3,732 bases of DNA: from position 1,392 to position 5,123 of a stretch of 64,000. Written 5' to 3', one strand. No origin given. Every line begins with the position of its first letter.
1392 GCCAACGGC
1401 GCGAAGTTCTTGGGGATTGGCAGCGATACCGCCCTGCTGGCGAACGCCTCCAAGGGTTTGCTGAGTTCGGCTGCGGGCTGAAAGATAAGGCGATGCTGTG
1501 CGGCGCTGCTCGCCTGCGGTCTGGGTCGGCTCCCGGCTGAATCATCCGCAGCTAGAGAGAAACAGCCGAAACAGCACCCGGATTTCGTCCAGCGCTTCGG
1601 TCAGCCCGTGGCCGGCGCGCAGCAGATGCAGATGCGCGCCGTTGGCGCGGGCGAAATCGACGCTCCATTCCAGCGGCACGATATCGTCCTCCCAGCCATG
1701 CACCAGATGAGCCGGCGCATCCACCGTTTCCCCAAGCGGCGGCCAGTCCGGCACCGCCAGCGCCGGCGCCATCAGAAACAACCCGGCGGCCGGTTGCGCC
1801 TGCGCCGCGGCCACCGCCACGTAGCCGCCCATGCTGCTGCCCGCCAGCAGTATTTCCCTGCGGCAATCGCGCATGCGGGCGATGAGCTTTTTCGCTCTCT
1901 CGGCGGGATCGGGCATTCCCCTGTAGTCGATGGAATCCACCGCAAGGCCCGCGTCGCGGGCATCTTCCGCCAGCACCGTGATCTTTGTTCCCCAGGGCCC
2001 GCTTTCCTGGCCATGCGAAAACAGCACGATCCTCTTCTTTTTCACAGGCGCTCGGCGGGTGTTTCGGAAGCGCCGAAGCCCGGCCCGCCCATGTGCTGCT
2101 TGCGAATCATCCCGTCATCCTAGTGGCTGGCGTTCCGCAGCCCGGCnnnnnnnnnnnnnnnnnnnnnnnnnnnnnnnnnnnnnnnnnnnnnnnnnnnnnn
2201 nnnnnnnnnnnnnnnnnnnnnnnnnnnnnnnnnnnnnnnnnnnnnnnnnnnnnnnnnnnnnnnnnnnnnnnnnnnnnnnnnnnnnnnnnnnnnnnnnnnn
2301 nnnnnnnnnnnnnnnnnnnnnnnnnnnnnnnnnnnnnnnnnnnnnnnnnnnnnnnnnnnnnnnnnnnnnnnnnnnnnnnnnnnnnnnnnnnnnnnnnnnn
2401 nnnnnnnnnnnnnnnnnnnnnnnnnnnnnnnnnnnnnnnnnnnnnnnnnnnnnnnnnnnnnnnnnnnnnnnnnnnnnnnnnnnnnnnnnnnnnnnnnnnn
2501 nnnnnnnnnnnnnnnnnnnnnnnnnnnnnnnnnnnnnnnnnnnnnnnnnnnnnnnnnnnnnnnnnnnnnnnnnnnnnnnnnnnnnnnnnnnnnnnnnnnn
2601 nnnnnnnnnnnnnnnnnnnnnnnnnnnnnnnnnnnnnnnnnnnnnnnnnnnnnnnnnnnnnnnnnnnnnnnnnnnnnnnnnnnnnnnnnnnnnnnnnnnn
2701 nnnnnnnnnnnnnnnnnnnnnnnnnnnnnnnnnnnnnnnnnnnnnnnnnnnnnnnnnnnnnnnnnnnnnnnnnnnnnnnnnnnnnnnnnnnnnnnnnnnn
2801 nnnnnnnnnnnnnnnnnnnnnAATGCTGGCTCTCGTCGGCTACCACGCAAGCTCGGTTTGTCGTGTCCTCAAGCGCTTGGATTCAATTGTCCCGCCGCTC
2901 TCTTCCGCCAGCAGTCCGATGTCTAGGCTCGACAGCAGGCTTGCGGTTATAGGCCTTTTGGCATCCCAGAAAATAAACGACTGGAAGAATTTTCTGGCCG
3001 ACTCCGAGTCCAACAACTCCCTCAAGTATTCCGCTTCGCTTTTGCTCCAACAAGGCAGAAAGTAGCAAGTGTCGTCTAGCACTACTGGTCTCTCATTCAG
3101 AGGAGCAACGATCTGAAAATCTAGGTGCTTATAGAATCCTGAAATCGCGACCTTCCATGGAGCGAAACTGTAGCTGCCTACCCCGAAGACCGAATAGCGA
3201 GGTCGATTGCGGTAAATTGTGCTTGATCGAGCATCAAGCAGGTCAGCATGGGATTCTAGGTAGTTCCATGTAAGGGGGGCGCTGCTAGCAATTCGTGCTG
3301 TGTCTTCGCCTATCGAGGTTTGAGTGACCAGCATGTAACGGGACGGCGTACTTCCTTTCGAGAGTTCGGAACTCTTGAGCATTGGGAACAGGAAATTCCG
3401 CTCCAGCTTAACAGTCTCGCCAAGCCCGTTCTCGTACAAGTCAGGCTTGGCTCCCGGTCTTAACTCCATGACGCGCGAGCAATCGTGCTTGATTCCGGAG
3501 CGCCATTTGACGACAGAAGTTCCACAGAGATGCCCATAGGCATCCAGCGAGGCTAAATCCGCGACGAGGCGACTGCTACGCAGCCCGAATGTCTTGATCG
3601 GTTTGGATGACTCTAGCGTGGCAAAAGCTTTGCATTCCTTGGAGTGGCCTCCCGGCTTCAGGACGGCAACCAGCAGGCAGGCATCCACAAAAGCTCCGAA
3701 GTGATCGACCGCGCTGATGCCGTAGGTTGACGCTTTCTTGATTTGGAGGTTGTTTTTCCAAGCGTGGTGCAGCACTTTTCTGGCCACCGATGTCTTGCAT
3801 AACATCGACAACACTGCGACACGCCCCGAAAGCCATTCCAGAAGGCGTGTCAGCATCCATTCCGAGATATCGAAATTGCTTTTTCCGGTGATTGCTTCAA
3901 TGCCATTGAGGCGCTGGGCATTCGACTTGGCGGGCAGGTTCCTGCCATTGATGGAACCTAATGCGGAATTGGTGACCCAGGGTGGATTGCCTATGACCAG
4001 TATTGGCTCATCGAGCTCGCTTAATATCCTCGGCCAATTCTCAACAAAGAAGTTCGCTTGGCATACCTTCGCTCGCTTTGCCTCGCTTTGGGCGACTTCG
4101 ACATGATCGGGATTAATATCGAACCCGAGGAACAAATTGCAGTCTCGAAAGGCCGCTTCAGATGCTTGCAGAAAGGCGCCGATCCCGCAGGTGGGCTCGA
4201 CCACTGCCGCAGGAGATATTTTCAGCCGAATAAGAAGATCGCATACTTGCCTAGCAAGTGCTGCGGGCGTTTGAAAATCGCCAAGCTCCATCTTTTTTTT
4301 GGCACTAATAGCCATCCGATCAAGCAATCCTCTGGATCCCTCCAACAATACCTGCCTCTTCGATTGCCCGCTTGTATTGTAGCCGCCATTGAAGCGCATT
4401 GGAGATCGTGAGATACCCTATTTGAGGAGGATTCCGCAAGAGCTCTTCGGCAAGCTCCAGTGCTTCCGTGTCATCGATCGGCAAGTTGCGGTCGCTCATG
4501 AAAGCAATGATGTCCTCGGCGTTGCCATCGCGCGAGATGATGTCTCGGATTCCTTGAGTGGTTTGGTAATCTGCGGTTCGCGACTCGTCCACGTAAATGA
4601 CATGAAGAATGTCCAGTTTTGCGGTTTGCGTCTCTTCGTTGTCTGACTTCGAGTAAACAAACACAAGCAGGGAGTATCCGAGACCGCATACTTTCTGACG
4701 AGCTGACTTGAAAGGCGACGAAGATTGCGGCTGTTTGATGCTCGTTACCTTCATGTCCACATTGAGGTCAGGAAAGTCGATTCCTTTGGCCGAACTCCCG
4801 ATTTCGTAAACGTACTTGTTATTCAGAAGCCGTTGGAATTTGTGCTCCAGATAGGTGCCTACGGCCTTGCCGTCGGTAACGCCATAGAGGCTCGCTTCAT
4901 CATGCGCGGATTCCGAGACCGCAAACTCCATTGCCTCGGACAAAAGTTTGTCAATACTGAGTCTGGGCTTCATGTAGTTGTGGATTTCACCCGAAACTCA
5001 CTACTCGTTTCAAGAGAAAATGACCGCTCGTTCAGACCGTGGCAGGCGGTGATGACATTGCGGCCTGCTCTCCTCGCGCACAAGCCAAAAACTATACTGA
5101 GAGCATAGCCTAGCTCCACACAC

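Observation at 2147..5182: Low-GC islet: endonuclease / N6A methyltransferase / HEPN-like gene packed as one minus-strand operon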

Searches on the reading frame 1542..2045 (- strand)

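Call 3: search_protein_families(library=pfam, proteins=[window:1542-2045:-], max_evalue=0.1)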
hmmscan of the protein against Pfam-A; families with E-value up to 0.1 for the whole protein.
window:1542-2045:- (167 aa): 12 families
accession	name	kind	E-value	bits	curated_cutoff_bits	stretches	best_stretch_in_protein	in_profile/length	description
PF12146.15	Hydrolase_4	-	4.9e-08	33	27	1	61-99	74-114/239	Serine aminopeptidase, S33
PF12697.13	Abhydrolase_6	-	2.1e-07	32.3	26.3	1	7-134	1-125/217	Alpha/beta hydrolase family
PF05728.18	UPF0227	-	7.6e-05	23.1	21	1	8-97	3-92/187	Uncharacterised protein family (UPF0227)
PF20408.4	Abhydrolase_11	-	0.00043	20.5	27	1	49-92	62-105/193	Alpha/beta hydrolase domain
PF02230.22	Abhydrolase_2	-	0.00083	19.7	23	1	63-132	105-179/217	Phospholipase/Carboxylesterase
PF00561.26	Abhydrolase_1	-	0.0038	17.4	25.8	1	65-149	71-154/245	alpha/beta hydrolase fold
PF06821.19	Ser_hydrolase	-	0.0064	16.9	22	1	43-146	35-153/172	Serine hydrolase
PF00326.27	Peptidase_S9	-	0.007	16.3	22.6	0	46-85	47-86/213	Prolyl oligopeptidase family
PF20434.5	BD-FAE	-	0.011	15.7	26.8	0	109-133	189-213/215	BD-FAE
PF07859.19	Abhydrolase_3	-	0.019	15.2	25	0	62-99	70-108/210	alpha/beta hydrolase fold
PF02129.25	Peptidase_S15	-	0.064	13.4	23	0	59-101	91-132/262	X-Pro dipeptidyl-peptidase (S15 family)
PF00756.26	Esterase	-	0.07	13.3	22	1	65-85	117-137/251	Putative esterase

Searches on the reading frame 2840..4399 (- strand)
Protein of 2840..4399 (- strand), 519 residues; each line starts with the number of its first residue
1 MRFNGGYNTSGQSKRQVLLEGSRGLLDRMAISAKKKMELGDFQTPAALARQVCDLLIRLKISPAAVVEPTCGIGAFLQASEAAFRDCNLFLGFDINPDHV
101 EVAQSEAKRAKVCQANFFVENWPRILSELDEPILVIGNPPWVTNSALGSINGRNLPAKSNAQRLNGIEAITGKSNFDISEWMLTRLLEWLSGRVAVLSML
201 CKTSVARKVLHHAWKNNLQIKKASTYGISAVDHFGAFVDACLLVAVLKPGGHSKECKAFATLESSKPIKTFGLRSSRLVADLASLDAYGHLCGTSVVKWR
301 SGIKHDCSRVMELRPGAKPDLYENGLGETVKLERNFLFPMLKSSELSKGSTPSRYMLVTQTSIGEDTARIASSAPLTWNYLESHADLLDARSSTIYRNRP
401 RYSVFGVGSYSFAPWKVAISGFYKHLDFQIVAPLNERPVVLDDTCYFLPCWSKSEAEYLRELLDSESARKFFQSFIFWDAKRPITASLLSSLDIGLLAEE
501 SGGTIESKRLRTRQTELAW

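Call 3: search_protein_families(library=pfam, proteins=[window:2840-4399:-], max_evalue=0.1)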
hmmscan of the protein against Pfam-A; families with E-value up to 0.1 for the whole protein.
window:2840-4399:- (519 aa): 3 families
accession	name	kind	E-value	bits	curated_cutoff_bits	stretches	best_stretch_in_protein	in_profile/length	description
PF01170.24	UPF0020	-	0.0037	17.4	22.3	1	76-141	65-131/197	RMKL-like, methyltransferase domain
PF13847.12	Methyltransf_31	-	0.011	15.9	27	1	66-124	7-65/145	Methyltransferase domain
PF13649.12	Methyltransf_25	-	0.012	16.8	27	1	66-122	1-55/97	Methyltransferase domain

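Call 4: search_protein_families(library=ncbifam, proteins=[window:2840-4399:-], max_evalue=0.1)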
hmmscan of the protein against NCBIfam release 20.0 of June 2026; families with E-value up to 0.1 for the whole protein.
window:2840-4399:- (519 aa): 3 families
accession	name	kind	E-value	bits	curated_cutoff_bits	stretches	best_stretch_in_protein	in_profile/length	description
TIGR03534.1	RF_mod_PrmC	equivalog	0.00031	20.3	199.1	1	63-145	89-170/253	peptide chain release factor N(5)-glutamine methyltransferase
NF002909.0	PRK03522.2-1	equivalog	0.0036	16.5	553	1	45-140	213-308/374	23S rRNA (uracil(747)-C(5))-methyltransferase RlmC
TIGR00536.1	hemK_fam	subfamily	0.0083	15.2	115.5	1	66-145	118-196/286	HemK family protein methyltransferase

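Call 5: search_protein_families(library=padloc, proteins=[window:2840-4399:-], max_evalue=0.1)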
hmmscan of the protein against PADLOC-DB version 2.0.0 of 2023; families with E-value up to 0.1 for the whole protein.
window:2840-4399:- (519 aa): 19 families
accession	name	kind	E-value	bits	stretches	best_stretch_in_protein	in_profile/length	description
PDLC03310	MTase_II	-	4.4e-159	528.3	1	32-494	4-472/475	Type II methyltransferase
PDLC03630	REase_MTase_IIG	-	7.7e-17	58.4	1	329-477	844-1014/1100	Type IIG restriction enzyme-methyltransferase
PDLC03258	MTase_II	-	5e-09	33.8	1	30-145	13-116/366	Type II methyltransferase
PDLC04134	mad2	-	8.6e-09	32.7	1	31-143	262-369/492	mads_2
PDLC03580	REase_II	-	5.2e-08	29.2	1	312-467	851-1010/1112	Type II restriction enzyme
PDLC03267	MTase_II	-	6.3e-08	30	1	34-145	9-120/539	Type II methyltransferase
PDLC03222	MTase_II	-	6e-07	26.4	1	35-149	128-242/602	Type II methyltransferase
PDLC03719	oMTase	-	1.6e-06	25.4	1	31-151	17-132/387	orphan methyltransferase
PDLC03226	MTase_II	-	1.3e-05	22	1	35-158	12-155/579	Type II methyltransferase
PDLC03293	MTase_II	-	2.7e-05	21.1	1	34-141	11-106/427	Type II methyltransferase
PDLC03356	MTase_II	-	4.5e-05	20.5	1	32-141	103-212/545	Type II methyltransferase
PDLC03248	MTase_II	-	0.00041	17.2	1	34-150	4-104/521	Type II methyltransferase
PDLC03625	REase_MTase_IIG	-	0.00057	15.7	1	332-473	881-1044/1109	Type IIG restriction enzyme-methyltransferase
PDLC03328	MTase_II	-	0.00075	16.1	1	36-163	28-156/587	Type II methyltransferase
PDLC03321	MTase_II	-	0.0023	15.2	1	42-108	184-243/245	Type II methyltransferase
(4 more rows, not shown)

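Call 13: search_solved_structures(query=window:2840-4399:-, max_evalue=0.01)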
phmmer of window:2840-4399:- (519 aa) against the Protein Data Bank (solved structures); distinct sequences matched with E-value up to 0.01: 1.
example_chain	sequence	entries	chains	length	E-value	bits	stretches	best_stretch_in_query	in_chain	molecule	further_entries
7qw5_A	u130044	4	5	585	0.0017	20.3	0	47-161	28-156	Modification methylase BseCI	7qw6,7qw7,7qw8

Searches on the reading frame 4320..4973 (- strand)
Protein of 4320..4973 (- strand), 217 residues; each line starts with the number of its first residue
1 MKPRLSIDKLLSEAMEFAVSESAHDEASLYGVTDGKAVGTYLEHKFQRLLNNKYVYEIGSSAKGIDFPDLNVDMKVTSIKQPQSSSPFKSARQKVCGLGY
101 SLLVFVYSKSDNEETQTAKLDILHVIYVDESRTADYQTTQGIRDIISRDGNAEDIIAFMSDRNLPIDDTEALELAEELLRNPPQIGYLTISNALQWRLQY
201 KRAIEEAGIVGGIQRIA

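Call 3: search_protein_families(library=pfam, proteins=[window:4320-4973:-], max_evalue=0.1)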
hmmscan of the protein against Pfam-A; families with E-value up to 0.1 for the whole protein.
window:4320-4973:- (217 aa): 1 family
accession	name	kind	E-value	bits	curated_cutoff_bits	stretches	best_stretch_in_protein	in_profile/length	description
PF22600.2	MTPAP-like_central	-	0.084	13.4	27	0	39-97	26-82/139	Poly(A) RNA polymerase, mitochondrial-like, central palm domain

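Call 4: search_protein_families(library=ncbifam, proteins=[window:4320-4973:-], max_evalue=0.1)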
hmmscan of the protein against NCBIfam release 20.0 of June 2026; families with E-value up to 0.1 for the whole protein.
window:4320-4973:- (217 aa): 1 family
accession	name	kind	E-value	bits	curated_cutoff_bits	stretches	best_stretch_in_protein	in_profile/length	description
NF052465.1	typeII_restric_endo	equivalog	2.7e-101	337.1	290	1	5-213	1-209/209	type II restriction-modification system restriction endonuclease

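Call 5: search_protein_families(library=padloc, proteins=[window:4320-4973:-], max_evalue=0.1)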
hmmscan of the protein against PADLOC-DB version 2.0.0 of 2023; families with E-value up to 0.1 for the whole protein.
window:4320-4973:- (217 aa): 1 family
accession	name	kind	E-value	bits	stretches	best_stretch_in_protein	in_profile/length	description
PDLC03454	REase_II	-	1.5e-97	323.3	1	5-214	4-213/220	Type II restriction enzyme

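Call 12: search_solved_structures(query=window:4320-4973:-, max_evalue=1)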
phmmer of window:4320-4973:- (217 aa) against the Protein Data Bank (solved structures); distinct sequences matched with E-value up to 1: 2.
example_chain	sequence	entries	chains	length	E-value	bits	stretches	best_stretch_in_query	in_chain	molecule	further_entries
2eqy_A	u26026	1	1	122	0.025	17.4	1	7-75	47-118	Jumonji, AT rich interactive domain 1B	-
5ceh_A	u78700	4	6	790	0.69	12.7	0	27-78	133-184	Lysine-specific demethylase 5A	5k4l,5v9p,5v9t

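Call 28: find_homologous_proteins(query=window:4320-4973:-, max_evalue=0.001)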
Query window:4320-4973:- (217 aa): 8000 proteins with E <= 0.001 among 8000 candidates; the best 120 are listed.
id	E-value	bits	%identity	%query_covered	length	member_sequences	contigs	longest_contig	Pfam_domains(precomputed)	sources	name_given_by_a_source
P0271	2.3e-136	470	100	100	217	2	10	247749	PF27258.1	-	-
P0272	2.2e-135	466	100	100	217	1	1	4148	PF27258.1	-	-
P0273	1.8e-126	437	100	94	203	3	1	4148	PF27258.1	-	-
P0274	3.5e-124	430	91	100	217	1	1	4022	PF27258.1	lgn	-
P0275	3.8e-124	430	92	100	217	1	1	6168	PF27258.1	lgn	-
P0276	4.9e-123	426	91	100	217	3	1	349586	PF27258.1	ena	-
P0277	2.1e-121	421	89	100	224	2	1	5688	PF27258.1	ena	-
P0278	1.2e-120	418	88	100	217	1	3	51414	PF27258.1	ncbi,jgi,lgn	-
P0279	1.2e-120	418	89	100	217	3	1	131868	PF27258.1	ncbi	-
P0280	8.4e-120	416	86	100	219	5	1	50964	PF27258.1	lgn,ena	-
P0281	1.5e-119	415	88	100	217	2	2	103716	PF27258.1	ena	-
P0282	3.4e-117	407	89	95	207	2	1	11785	PF27258.1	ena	-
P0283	1.1e-105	370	77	100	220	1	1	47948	PF27258.1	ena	-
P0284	2.2e-105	369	76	100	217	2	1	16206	PF27258.1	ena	-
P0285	4.3e-104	364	76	100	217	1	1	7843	PF27258.1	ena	-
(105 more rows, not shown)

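Call 29: find_encoding_contigs(protein=P0276, flank=6000, max_places=3)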
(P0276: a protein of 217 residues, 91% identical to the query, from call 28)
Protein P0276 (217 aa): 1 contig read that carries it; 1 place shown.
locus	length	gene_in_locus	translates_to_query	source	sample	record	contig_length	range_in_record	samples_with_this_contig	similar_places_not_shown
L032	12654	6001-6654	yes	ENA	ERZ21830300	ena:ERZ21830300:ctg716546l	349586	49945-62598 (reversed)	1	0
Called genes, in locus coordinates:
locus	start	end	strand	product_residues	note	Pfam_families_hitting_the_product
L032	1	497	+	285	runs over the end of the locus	PF05368:NmrA, PF13460:NAD_binding_10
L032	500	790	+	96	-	PF01381:HTH_3 (weak)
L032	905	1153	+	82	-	-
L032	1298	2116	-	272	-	PF00023:Ank (faint), PF12796:Ank_2, PF13606:Ank_3 (faint), PF13857:Ank_5 (weak)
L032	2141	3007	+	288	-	PF13020:NOV_C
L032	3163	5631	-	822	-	PF01582:TIR (weak), PF13676:TIR_2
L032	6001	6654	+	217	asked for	PF27258:NspV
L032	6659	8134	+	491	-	-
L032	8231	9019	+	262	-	PF13020:NOV_C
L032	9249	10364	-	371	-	PF10137:CAP12-PCTIR_TIR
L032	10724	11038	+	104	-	PF01527:HTH_Tnp_1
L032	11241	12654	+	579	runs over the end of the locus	-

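Call 30: find_encoding_contigs(protein=P0279, flank=6000, max_places=3)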
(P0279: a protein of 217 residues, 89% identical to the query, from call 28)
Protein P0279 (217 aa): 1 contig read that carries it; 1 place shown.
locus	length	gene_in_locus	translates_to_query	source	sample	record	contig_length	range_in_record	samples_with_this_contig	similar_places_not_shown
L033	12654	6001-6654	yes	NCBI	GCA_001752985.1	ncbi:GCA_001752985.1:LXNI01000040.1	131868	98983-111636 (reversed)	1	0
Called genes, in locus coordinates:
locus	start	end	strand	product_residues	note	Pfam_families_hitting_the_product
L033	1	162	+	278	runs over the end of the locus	PF00561:Abhydrolase_1, PF12146:Hydrolase_4, PF03096:Ndr (weak)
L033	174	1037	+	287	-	PF14499:DUF4437, PF12973:Cupin_7 (faint)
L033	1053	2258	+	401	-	PF01321:Creatinase_N (faint), PF00557:Peptidase_M24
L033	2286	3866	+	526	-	PF14281:PDDEXK_4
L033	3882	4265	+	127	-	-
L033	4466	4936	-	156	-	PF01850:PIN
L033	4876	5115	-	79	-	PF02604:PhdYeFM_antitox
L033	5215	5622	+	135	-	-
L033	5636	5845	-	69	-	PF00665:rve (weak)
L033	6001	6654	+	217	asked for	PF27258:NspV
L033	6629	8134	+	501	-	-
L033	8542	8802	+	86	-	PF04014:MazE_antitoxin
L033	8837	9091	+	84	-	PF15919:HicB_lk_antitox, PF15970:HicB-like_2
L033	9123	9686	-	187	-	-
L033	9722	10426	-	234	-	PF06206:CpeT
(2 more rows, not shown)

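Call 31: find_encoding_contigs(protein=P0271, flank=6000, max_places=6)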
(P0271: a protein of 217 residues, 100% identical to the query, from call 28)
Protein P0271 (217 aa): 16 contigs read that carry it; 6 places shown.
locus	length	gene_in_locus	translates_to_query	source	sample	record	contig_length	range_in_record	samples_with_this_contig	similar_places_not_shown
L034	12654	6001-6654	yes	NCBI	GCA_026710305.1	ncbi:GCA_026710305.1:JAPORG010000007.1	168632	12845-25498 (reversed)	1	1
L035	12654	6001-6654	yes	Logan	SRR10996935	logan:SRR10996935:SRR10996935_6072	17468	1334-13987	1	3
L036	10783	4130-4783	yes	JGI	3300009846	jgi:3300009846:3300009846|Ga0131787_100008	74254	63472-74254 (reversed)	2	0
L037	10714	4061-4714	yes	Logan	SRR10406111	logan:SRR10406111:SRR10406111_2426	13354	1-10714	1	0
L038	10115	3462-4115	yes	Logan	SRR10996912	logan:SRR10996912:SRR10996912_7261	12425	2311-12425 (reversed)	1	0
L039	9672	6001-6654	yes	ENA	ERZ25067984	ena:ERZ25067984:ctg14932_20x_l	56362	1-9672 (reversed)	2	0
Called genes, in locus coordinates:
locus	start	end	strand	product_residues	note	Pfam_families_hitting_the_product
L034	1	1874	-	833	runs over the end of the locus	PF07715:Plug, PF00593:TonB_dep_Rec_b-barrel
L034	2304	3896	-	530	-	PF02463:SMC_N, PF13175:AAA_15 (weak), PF13514:AAA_27 (weak), PF13304:AAA_21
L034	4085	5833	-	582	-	PF03235:GmrSD_N, PF07510:GmrSD_C (faint)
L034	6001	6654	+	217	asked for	PF27258:NspV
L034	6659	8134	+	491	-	-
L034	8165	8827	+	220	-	-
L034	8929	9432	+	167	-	PF12146:Hydrolase_4 (faint), PF12697:Abhydrolase_6 (weak)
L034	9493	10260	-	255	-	PF03328:HpcH_HpaI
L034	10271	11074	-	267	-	PF01557:FAA_hydrolase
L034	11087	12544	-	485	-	PF13347:MFS_2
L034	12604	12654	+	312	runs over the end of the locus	PF08894:DUF1838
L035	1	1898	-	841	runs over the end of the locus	PF07715:Plug, PF00593:TonB_dep_Rec_b-barrel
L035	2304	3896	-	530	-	PF02463:SMC_N, PF13175:AAA_15 (weak), PF13514:AAA_27 (weak), PF13304:AAA_21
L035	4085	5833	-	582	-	PF03235:GmrSD_N, PF07510:GmrSD_C (faint)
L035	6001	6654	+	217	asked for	PF27258:NspV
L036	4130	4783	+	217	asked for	PF27258:NspV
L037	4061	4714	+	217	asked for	PF27258:NspV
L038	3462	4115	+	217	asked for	PF27258:NspV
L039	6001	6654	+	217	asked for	PF27258:NspV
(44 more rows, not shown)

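Call 75: search_protein_families(library=pfam, proteins=[L034:2304-3896:-, L034:4085-5833:-], max_evalue=0.001)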
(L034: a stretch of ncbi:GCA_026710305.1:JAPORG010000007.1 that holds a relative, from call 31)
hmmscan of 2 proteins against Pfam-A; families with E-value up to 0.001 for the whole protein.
L034:2304-3896:- (530 aa): 6 families
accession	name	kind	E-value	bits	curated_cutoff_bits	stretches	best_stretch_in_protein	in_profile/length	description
PF13304.12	AAA_21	-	1.7e-13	51.8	27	1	28-282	1-303/304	AAA domain, putative AbiEii toxin, Type IV TA system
PF13175.12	AAA_15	-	5.1e-11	43.2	32.1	1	1-46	1-43/374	AAA ATPase domain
PF02463.25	SMC_N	-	3.1e-08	33.7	40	1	3-287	2-207/220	RecF/RecN/SMC N terminal domain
PF13514.12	AAA_27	-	2e-06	28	22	1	1-45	1-45/206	AAA domain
PF00005.33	ABC_tran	-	9.7e-05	23.4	25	0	27-171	12-119/137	ABC transporter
PF13476.12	AAA_23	-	0.00031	21.9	27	1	6-47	2-40/201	AAA domain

L034:4085-5833:- (582 aa): 2 families
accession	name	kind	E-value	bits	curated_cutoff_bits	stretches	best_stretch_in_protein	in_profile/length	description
PF03235.19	GmrSD_N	-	2.5e-27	96.7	33.2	1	8-253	1-196/199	GmrSD restriction endonuclease, N-terminal domain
PF07510.16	GmrSD_C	-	5.4e-05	23.5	23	0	469-523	46-95/138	GmrSD restriction endonucleases, C-terminal domain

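Call 86: search_protein_families(library=padloc, proteins=[L034:2304-3896:-, L034:4085-5833:-], max_evalue=0.00001)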
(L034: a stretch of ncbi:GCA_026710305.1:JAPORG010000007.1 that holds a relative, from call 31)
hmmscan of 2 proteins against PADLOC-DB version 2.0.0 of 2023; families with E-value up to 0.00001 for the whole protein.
L034:2304-3896:- (530 aa): 51 families (the best 25 are shown)
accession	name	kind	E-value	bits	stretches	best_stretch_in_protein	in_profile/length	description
PDLC02981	AriAB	-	2.5e-28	97.2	2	175-464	266-549/694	-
PDLC02980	AriA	-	2.1e-15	55.5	1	28-282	1-303/304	-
PDLC03878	NsnB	-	8.8e-15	53.3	1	3-291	2-290/345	-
PDLC04135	mad3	-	1.5e-14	52.4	1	2-63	1-72/374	mads_3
PDLC02979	AriA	-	2.3e-14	52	1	1-100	1-81/373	-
PDLC00271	PtuA1|PtuA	-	3.8e-14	51.1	1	1-69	1-66/421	AAA ATPase domain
PDLC00289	PtuA1|PtuA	-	8.5e-14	49.4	1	1-282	1-292/404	AAA ATPase domain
PDLC00290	PtuA1|PtuA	-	2.4e-13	48.2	1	208-278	240-309/414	AAA ATPase domain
PDLC04144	HEC-01B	-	1.3e-11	42.2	1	1-70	1-67/395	-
PDLC04178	HEC-01A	-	3e-11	41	1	2-124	8-126/399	-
PDLC04164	AriA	-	7.7e-11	40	1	208-283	165-237/253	-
PDLC04176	HEC-01A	-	1e-10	39.5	1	1-88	1-85/371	-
PDLC00278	PtuA1|PtuA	-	2.4e-10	38.3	1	1-67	1-64/436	AAA ATPase domain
PDLC02335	AbiLi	-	3.5e-10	37.4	1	3-288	50-243/326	AbiLi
PDLC04182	HEC-01A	-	4e-10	37.3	1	2-48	3-53/406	-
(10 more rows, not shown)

L034:4085-5833:- (582 aa): 6 families
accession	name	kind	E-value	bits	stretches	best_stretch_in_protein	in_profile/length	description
PDLC04151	HEC-05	-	9.3e-212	702.9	1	2-580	22-594/600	-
PDLC04150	HEC-05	-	1.4e-112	375.5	1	6-580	8-582/583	-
PDLC04152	HEC-05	-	2.5e-77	258.7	1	7-573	8-556/566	-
PDLC04153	HEC-05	-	5e-57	191.4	2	210-578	235-607/621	-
PDLC04709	PDC-M55C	-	6e-16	56.2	1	8-113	17-110/554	-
PDLC04155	HEC-06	-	3.5e-06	23.8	0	15-45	16-46/562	-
